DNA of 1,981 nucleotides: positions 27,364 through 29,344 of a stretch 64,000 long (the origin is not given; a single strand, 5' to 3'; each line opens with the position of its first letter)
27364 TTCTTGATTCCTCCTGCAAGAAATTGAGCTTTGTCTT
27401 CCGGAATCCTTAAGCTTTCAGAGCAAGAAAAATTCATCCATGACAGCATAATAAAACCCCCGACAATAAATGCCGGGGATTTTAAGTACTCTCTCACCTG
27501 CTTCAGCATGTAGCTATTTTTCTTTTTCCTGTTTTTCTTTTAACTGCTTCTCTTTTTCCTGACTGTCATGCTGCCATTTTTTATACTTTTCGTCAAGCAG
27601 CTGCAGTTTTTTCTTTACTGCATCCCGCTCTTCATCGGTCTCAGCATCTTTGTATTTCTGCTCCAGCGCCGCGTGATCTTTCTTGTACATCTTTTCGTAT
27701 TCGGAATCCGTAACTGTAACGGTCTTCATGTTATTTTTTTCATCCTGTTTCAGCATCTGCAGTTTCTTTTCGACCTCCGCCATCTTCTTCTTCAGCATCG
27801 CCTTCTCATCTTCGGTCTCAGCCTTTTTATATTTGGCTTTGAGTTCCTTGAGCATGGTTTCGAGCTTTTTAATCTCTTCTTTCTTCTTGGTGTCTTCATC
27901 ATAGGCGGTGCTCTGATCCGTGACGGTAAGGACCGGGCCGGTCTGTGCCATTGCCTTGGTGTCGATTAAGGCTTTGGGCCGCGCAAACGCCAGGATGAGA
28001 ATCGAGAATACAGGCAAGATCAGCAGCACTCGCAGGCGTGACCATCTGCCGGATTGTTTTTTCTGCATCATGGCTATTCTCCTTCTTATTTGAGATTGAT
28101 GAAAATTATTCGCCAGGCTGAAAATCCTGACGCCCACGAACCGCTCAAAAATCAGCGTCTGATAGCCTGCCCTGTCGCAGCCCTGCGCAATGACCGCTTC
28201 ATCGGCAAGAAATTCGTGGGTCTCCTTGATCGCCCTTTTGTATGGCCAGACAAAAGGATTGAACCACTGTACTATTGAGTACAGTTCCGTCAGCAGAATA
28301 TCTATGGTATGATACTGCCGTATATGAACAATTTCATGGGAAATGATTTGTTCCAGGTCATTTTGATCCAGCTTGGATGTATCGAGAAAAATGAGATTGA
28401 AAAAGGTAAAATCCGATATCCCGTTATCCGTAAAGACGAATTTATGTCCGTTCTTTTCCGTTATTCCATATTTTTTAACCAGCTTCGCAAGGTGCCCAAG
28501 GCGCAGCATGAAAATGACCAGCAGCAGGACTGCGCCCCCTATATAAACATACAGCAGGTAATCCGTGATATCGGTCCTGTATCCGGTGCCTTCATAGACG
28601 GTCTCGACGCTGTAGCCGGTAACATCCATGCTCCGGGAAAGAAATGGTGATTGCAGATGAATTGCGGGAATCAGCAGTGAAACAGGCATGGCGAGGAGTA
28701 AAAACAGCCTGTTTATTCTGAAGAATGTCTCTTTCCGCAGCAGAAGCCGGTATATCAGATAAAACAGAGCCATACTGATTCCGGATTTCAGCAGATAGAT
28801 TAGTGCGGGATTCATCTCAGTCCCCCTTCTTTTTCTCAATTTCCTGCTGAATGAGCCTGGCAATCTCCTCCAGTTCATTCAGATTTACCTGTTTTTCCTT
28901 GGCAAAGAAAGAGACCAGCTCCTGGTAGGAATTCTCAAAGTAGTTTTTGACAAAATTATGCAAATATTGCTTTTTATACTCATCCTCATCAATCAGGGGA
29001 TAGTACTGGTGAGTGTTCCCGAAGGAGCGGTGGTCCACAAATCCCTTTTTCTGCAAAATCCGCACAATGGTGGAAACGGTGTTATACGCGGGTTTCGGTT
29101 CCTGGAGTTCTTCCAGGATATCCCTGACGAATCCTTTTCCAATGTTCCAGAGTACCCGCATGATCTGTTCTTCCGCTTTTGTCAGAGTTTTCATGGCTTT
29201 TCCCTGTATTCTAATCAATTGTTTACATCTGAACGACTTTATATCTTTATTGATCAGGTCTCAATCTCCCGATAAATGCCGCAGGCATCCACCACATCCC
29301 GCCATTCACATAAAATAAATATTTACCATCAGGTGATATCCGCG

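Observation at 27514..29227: BlaI/BlaR1 pair in which the extracytoplasmic sensor is replaced by ~180 aa of K/E-rich heptad repeats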

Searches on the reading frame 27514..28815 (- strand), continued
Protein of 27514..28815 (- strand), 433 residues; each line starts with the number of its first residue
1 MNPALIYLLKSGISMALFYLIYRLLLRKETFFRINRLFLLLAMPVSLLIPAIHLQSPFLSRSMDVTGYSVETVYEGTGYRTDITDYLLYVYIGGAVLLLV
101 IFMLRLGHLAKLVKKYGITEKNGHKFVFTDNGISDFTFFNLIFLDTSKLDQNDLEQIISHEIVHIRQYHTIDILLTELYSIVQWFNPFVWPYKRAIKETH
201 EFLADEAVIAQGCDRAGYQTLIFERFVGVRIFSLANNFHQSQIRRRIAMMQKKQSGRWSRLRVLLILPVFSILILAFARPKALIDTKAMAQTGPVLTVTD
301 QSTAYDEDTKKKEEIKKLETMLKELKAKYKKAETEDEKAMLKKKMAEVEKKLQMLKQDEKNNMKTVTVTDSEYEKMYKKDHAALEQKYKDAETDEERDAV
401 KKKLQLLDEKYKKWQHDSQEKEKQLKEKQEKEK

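Call 26: find_encoding_contigs(protein=P0003, flank=5000, max_places=3)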
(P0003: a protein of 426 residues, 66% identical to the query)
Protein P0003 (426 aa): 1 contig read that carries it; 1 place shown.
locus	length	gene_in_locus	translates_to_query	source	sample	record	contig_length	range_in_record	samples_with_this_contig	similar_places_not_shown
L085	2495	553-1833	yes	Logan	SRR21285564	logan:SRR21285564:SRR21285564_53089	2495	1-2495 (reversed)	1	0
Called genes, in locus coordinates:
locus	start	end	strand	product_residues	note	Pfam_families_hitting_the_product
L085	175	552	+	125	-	PF03965:Penicillinase_R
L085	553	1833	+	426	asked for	PF05569:Peptidase_M56, PF26044:Antitox_halo (faint)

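Call 30: predict_structure(alignment_id=A2)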
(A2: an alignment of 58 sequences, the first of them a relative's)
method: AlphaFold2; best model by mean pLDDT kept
length: 433 residues; sequences in the alignment: 58
mean_pLDDT: 83.8   pTM: 0.61
mean pLDDT of the five models: 83.8, 83.1, 82.9, 81.4, 81.3
residues with pLDDT >= 90: 199; 70-90: 170; 50-70: 30; < 50: 34
segments of 3 or more residues with pLDDT < 50: 69-76, 232-236, 293-306, 363-367
pLDDT, mean of each block of 10 residues (from residue 1): 92 96 91 93 95 91 66 51 91 98 97 97 95 90 91 87 92 96 96 93 87 82 67 49 73 79 85 89 74 46 53 86 89 84 90 81 50 87 92 89 93 90 87 81
secondary structure, 60 per line:
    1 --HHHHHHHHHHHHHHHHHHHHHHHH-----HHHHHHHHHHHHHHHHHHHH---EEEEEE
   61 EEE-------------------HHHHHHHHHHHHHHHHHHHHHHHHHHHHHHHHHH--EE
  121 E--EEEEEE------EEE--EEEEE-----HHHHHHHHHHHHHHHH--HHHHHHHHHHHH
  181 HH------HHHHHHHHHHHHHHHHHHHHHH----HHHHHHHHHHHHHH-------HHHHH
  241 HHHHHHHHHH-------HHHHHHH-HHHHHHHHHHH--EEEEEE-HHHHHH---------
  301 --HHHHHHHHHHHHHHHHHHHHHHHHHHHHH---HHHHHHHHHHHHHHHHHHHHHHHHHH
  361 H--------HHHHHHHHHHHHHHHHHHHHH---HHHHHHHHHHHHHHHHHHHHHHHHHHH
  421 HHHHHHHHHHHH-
elements in order: H3-26 H32-51 E55-63 H83-116 E119-121 E124-129 E136-138 E141-145 H151-166 H169-182 H189-210 H215-228 H236-250 H258-264 H266-276 E279-284 H286-291 H303-331 H335-361 H370-390 H394-432

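Call 37: find_encoding_contigs(protein=P0121, flank=6000, max_places=4)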
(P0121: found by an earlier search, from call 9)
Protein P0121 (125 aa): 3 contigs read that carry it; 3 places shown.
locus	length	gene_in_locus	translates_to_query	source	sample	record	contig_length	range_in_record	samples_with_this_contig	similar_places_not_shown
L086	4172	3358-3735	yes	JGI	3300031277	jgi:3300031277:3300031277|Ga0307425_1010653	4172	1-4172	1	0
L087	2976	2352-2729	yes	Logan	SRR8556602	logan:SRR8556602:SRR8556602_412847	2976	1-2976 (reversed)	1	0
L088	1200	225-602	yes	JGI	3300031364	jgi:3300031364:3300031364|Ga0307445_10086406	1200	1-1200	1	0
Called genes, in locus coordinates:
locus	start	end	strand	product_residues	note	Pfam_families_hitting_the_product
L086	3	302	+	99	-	?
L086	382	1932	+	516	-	PF00884:Sulfatase, PF01663:Phosphodiest (faint), PF16347:SGSH_C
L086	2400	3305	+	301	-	PF07676:PD40 (faint)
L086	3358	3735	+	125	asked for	PF03965:Penicillinase_R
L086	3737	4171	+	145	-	?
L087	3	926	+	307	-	?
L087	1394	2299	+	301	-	PF07676:PD40 (faint)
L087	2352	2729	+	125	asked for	PF03965:Penicillinase_R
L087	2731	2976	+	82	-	?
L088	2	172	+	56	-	?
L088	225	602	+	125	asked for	PF03965:Penicillinase_R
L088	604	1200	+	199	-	?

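Call 38: fold_search(model_id=the predicted structure, library=pdb)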
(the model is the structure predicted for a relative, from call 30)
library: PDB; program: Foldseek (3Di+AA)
matches with E <= 10: 36; with E <= 0.001: 3
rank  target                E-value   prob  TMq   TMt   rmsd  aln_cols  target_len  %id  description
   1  8exq_A                7.3e-06  1.00  0.39  0.31  17.7       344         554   18  Cryo-EM structure of S. aureus BlaR1 with C1 symmetry (released 2023-01-11)
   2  8exp_A                1.5e-05  1.00  0.38  0.31  17.7       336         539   18  Cryo-EM structure of S. aureus BlaR1 with C2 symmetry (released 2023-01-11)
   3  8ext_A                1.3e-04  1.00  0.38  0.31  16.1       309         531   19  Cryo-EM structure of S. aureus BlaR1 F284A mutant in complex with ampicillin (released 2023-01-11)
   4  9fso_W                3.4e+00  0.44  0.10  0.17  14.2        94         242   21  Human RNA Polymerase III Class III Open Pre-initiation Complex 1 (OC1) (released 2025-01-15)
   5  2pro_A                3.4e+00  0.11  0.08  0.20  15.1        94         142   10  PRO REGION OF ALPHA-LYTIC PROTEASE (released 1999-04-27)
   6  4dyu_D                3.6e+00  0.35  0.12  0.33  21.1       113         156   12  The crystal structure of DNA starvation/stationary phase protection protein Dps from Yersinia pestis KIM 10 (released 2012-03-14)
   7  7zx8_c                3.8e+00  0.11  0.10  0.14  17.0       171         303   19  Structure of SNAPc containing Pol II pre-initiation complex bound to U1 snRNA promoter (OC) (released 2022-12-07)
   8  3pro_C                4.0e+00  0.12  0.08  0.19  13.5        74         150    8  ALPHA-LYTIC PROTEASE COMPLEXED WITH C-TERMINAL TRUNCATED PRO REGION (released 1999-04-27)
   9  6zbf_A                4.2e+00  0.02  0.09  0.08  26.4       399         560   12  Merozoite surface protein 1 (MSP-1) from Plasmodium falciparum, alternative conformation 3 (released 2021-05-19)
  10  6zbc_A                4.2e+00  0.02  0.09  0.08  25.5       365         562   13  Merozoite surface protein 1 (MSP-1) from Plasmodium falciparum, main conformation (released 2021-05-19)
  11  4evd                  4.6e+00  0.23  0.12  0.35  24.7       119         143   13  Crystal Structure HP-NAP from strain YS29 cadmium loaded (Cocrystallization 50mM) (released 2012-06-27)
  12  6u42_5V               4.9e+00  0.30  0.11  0.42  30.0       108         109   11  Natively decorated ciliary doublet microtubule (released 2019-11-13)
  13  4evb                  5.1e+00  0.23  0.12  0.33  21.5       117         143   15  Crystal Structure HP-NAP from strain YS39 zinc soaked (20mM) (released 2012-06-27)
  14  1ji4_A                5.1e+00  0.13  0.12  0.33  32.5       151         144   14  NAP protein from helicobacter pylori (released 2002-10-09)
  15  8glv_5V               5.9e+00  0.15  0.11  0.23  32.2       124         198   13  96-nm repeat unit of doublet microtubules from Chlamydomonas reinhardtii flagella (released 2023-05-31)
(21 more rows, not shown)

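Call 43: search_solved_structures(query=A2, max_evalue=0.01, show_alignments=1)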
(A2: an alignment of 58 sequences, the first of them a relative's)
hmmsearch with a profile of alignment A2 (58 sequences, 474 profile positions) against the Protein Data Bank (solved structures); distinct sequences matched with E-value up to 0.01: 0.

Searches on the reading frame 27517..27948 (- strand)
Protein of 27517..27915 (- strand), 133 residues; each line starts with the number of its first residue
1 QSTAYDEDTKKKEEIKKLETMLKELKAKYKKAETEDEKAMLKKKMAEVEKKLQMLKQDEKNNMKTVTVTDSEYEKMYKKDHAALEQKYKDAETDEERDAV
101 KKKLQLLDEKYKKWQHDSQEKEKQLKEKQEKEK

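Call 14: search_protein_families(library=pfam, proteins=[window:27517-27915:-], max_evalue=10)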
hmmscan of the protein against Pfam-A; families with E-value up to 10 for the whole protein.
seq(133 aa): 5 families
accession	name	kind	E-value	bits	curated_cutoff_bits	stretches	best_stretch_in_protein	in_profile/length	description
PF21370.4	PAS_GdpP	-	0.0061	17.4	27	1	36-83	37-84/90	Cyclic-di-AMP phosphodiesterase GdpP-like, PAS domain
PF09278.17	MerR-DNA-bind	-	0.92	10.6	25.4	1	19-57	21-57/65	MerR, DNA binding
PF12761.13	End3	-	1.3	9.7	25.2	1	33-84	11-60/115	Actin cytoskeleton-regulatory complex protein END3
PF25472.1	DUF7902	-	1.3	9.7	26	1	17-56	5-44/85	Domain of unknown function (DUF7902)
PF15188.11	CCDC-167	-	8.1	7.2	27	1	11-64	16-70/84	Coiled-coil domain-containing protein 167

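Call 72: predict_structure(alignment_id=A4)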
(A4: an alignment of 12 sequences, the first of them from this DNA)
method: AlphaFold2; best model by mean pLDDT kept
length: 144 residues; sequences in the alignment: 12
mean_pLDDT: 74.3   pTM: 0.37
mean pLDDT of the five models: 74.3, 73.7, 72.9, 71.1, 69.6
residues with pLDDT >= 90: 7; 70-90: 98; 50-70: 14; < 50: 25
segments of 3 or more residues with pLDDT < 50: 1-16, 71-79
pLDDT, mean of each block of 10 residues (from residue 1): 43 51 80 86 81 83 69 43 76 87 89 90 84 79 69
secondary structure, 60 per line:
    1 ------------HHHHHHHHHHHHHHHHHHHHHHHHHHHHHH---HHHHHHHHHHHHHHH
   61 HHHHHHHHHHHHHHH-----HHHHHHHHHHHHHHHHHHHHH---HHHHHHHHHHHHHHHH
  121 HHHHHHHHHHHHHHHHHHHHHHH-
elements in order: H13-42 H46-75 H81-101 H105-143

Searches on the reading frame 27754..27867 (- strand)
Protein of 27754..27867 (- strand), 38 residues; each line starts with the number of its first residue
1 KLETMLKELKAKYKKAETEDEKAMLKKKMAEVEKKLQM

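Call 69: search_protein_representatives(alignment_id=A3)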
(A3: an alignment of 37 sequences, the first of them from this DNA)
Query: 37 sequences, 38 profile positions. Proteins with E-value up to 0.001 (for the whole library): 42; up to 1e-10: 14; up to 1e-30: 0. The best 42 are listed.
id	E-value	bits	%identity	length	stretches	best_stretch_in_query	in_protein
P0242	1.7e-24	101.3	-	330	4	2-37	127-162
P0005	7.6e-24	99.2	-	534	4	2-36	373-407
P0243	2.3e-20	88.0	-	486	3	1-38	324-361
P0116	9.8e-20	86.0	-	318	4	1-37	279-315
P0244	1.2e-19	85.7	-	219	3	1-36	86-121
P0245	5.8e-17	77.1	-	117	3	5-38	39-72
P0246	1.9e-16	75.5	-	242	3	1-37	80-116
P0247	4.5e-16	74.3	-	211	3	1-37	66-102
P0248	7.2e-15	70.5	-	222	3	1-38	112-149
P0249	8.5e-15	70.2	-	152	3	3-37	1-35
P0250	1.2e-14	69.8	-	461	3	1-37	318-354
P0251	2.1e-14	69.0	-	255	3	1-38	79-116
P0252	1.9e-12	62.7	-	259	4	1-37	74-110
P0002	6.3e-12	61.0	-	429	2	1-37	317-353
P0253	2.2e-10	56.1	-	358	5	2-33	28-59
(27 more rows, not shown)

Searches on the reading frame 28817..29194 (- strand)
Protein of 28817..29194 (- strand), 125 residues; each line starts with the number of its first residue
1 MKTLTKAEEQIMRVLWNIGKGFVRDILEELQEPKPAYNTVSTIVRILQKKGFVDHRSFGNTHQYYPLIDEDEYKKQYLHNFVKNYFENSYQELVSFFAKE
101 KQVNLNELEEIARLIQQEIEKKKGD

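Call 3: search_protein_families(library=pfam, proteins=[window:28817-29194:-], max_evalue=0.01)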
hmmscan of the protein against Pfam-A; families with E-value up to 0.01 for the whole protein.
window:28817-29194:- (125 aa): 1 family
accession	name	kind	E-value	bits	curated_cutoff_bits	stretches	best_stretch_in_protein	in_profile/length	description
PF03965.22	Penicillinase_R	-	2.8e-32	111.9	22.6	1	4-117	1-115/115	Penicillinase repressor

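Call 4: search_protein_families(library=ncbifam, proteins=[window:28817-29194:-], max_evalue=0.01)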
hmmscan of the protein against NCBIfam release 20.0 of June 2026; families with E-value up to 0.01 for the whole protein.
window:28817-29194:- (125 aa): 6 families
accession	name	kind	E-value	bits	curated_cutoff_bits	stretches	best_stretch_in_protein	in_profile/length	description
TIGR02698.1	CopY_TcrY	equivalog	1.1e-13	51.6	121.95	1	4-118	2-117/130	CopY/TcrY family copper transport repressor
NF000243.1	MecI_of_mecA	exception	1.7e-13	50.9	250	1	4-115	8-120/123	mecA-type methicillin resistance repressor MecI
NF012168.1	BlaI_of_BCL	exception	2.9e-10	40.2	180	1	3-117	5-120/121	penicillinase repressor BlaI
NF000244.1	MecI_of_mecC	exception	8.4e-10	38.7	250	1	6-117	10-122/125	mecC-type methicillin resistance repressor MecI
NF000186.1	BlaI_of_MRSA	exception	5.3e-09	36.2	250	1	5-122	9-126/126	penicillinase repressor BlaI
NF041133.1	branch_enz_Thcocales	equivalog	0.0085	14.6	1000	1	43-86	126-169/553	1,4-alpha-glucan branching protein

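Call 9: list_cluster_members(proteins=[P0001, window:28817-29194:-, window:25099-27273:-])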
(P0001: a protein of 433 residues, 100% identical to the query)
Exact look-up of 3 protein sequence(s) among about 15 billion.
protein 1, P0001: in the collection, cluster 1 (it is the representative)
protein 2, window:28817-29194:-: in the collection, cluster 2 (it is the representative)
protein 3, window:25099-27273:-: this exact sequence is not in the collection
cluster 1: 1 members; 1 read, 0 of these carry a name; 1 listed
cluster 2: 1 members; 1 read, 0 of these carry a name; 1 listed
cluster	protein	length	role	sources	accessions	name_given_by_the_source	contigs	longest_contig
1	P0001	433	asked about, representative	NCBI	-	-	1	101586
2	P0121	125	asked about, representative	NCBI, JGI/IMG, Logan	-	-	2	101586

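Call 42: search_solved_structures(query=window:28817-29194:-, max_evalue=0.001, show_alignments=2)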
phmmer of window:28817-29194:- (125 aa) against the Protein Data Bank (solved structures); distinct sequences matched with E-value up to 0.001: 4.
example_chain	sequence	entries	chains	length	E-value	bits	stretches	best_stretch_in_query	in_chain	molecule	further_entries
1sd6_A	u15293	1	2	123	1.4e-14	57.6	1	4-116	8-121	Methicillin resistance regulatory protein mecI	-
1okr_A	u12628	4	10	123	2.1e-14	57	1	4-116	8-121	METHICILLIN RESISTANCE REGULATORY PROTEIN MECI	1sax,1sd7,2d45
1sd4_A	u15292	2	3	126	1.6e-08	38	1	4-121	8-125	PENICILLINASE REPRESSOR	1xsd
1p6r_A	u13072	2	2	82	7.4e-06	29.4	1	4-74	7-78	Penicillinase repressor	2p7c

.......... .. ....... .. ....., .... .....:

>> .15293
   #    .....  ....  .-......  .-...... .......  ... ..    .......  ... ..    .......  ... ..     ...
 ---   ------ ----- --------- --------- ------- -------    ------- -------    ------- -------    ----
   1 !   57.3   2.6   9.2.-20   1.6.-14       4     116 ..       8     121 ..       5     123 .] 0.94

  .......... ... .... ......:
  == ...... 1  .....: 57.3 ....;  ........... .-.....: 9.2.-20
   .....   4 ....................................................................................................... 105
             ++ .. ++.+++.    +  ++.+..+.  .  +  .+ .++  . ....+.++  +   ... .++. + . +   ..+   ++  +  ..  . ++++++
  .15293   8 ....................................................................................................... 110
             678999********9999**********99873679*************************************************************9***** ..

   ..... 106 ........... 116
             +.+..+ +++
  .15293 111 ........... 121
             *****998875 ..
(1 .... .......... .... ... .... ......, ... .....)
